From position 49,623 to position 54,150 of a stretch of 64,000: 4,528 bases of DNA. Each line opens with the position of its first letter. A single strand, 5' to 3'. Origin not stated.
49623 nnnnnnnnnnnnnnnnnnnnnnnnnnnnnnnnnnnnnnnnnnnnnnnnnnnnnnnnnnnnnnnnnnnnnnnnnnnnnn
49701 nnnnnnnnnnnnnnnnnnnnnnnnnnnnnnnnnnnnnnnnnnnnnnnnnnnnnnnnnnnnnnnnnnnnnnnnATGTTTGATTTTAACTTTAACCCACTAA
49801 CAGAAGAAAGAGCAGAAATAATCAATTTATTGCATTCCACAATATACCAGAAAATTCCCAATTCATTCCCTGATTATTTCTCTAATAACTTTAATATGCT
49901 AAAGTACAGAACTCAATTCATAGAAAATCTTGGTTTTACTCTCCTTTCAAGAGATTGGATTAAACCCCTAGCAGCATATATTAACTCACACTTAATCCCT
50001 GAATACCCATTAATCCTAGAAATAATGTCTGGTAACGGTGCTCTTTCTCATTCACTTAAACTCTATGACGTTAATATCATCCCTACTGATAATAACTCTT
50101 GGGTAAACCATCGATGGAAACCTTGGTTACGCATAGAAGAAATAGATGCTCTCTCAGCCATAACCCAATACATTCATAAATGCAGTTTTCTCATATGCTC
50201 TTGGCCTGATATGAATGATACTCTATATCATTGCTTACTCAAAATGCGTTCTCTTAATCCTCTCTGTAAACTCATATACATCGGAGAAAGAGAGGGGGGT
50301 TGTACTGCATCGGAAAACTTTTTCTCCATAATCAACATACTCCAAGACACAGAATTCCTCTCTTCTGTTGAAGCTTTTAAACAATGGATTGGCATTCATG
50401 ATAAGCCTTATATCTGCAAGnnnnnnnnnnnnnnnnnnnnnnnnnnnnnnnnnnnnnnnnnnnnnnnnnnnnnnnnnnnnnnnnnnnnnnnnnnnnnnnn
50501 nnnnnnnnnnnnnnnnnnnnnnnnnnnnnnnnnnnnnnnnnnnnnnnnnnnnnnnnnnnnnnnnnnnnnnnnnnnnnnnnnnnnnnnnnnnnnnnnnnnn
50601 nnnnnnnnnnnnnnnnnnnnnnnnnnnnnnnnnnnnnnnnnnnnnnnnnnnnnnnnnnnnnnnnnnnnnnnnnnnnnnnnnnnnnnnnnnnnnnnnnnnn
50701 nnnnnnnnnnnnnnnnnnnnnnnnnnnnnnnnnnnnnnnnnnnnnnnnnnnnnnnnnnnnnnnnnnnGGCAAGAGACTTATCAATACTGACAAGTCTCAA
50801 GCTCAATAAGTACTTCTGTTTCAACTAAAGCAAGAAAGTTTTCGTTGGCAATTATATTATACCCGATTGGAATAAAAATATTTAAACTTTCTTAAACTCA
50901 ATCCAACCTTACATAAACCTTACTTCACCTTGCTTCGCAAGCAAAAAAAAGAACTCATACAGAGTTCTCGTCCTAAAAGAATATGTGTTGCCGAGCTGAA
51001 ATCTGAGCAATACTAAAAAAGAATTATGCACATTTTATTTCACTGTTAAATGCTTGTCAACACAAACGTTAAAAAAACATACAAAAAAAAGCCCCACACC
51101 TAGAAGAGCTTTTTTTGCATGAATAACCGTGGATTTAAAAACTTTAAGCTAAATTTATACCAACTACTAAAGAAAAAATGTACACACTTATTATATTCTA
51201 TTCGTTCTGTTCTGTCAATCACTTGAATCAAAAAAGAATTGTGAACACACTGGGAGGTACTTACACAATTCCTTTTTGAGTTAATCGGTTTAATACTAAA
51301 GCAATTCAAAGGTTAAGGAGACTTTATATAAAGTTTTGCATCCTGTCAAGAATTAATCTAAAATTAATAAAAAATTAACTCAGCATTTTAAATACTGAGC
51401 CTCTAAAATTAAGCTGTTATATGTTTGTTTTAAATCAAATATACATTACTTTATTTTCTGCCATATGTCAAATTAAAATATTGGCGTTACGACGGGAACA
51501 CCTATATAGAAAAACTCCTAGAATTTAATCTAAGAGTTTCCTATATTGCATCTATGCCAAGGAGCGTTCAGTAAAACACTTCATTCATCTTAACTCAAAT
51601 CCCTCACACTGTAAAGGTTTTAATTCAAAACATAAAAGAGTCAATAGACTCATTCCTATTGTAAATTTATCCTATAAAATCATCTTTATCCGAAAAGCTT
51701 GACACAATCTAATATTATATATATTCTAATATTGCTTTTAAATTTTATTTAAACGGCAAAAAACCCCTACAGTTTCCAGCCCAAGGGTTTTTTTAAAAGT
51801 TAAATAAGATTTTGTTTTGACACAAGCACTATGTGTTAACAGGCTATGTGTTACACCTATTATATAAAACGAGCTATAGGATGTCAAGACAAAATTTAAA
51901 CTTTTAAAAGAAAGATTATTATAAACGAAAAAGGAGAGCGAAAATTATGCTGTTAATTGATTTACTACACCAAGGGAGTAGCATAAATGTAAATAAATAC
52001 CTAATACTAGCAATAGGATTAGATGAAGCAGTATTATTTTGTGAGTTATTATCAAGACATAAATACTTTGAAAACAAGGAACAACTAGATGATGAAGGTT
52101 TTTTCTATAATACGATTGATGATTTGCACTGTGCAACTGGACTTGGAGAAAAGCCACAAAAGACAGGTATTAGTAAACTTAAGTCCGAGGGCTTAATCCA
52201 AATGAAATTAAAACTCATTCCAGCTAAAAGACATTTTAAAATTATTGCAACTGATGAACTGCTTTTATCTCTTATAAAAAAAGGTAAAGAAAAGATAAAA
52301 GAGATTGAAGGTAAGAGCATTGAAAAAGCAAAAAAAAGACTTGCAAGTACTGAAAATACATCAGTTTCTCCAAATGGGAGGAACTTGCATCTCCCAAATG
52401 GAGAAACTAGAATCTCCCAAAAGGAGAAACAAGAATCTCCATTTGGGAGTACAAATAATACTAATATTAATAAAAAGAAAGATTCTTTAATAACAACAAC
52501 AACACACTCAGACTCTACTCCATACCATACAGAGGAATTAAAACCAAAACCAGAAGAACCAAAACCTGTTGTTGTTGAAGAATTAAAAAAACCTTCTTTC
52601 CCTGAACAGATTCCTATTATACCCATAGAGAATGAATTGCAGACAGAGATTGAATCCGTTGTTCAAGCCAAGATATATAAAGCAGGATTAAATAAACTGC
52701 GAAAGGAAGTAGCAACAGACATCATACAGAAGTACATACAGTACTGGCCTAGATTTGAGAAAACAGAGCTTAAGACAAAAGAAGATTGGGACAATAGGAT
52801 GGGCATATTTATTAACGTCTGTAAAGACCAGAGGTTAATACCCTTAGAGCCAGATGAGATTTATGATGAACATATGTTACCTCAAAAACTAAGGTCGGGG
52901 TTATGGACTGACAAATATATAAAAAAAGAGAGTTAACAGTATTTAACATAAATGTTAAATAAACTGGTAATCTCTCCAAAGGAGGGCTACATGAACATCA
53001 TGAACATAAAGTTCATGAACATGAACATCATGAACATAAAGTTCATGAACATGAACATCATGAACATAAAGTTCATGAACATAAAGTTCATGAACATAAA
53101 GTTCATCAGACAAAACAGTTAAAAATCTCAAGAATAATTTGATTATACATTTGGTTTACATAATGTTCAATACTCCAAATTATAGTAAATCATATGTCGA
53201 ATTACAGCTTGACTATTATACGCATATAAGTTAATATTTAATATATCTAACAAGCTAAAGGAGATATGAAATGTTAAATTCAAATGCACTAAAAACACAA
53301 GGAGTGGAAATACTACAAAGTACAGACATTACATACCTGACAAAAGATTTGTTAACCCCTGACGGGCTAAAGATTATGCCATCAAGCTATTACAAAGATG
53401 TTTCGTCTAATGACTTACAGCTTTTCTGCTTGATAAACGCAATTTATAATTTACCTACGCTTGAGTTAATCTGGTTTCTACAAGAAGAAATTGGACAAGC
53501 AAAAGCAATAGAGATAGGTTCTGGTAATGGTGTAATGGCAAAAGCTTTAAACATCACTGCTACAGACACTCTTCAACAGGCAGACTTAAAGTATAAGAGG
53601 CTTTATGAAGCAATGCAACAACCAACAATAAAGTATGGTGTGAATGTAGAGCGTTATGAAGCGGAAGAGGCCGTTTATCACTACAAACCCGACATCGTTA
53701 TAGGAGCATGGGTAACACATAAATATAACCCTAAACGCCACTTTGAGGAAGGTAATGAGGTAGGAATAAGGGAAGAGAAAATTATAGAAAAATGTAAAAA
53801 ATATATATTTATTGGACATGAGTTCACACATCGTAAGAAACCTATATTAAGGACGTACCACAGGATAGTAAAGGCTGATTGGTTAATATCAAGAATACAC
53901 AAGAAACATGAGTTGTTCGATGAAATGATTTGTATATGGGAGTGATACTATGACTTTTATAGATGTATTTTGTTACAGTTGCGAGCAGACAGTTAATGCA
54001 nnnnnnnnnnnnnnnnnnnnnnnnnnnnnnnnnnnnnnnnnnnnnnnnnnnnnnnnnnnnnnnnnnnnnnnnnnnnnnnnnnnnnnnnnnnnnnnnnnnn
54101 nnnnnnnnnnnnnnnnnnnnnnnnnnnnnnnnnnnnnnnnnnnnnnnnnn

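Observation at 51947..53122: Candidate origin: four 23-bp-spaced palindromic iterons inside an initiator-like gene, followed by a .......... array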

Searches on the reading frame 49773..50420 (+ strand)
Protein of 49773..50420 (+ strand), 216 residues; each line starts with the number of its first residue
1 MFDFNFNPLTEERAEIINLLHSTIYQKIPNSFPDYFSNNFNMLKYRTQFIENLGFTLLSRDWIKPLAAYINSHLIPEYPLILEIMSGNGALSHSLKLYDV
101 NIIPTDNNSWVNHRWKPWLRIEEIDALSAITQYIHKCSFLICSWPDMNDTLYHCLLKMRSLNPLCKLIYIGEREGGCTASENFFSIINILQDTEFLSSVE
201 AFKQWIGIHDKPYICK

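Call 29: search_protein_families(library=phrogs, proteins=[window:49773-50420:+], max_evalue=0.001)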
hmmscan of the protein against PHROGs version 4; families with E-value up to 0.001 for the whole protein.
window:49773-50420:+ (216 aa): 1 family
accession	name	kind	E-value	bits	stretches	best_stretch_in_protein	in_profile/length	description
phrog_19090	-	unknown function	5.7e-10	40.4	1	41-211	30-185/191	-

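Call 62: search_protein_families(library=pfam, proteins=[window:49773-50420:+], max_evalue=0.01)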
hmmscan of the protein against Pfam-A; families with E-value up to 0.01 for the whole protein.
window:49773-50420:+ (216 aa): 0 families

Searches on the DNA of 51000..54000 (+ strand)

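Call 7: search_dna_similar(query=window:51000-54000:+, collection=phages, mode=distant, max_rows=20)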
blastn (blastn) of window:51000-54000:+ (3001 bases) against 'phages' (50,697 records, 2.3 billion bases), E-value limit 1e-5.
No match.
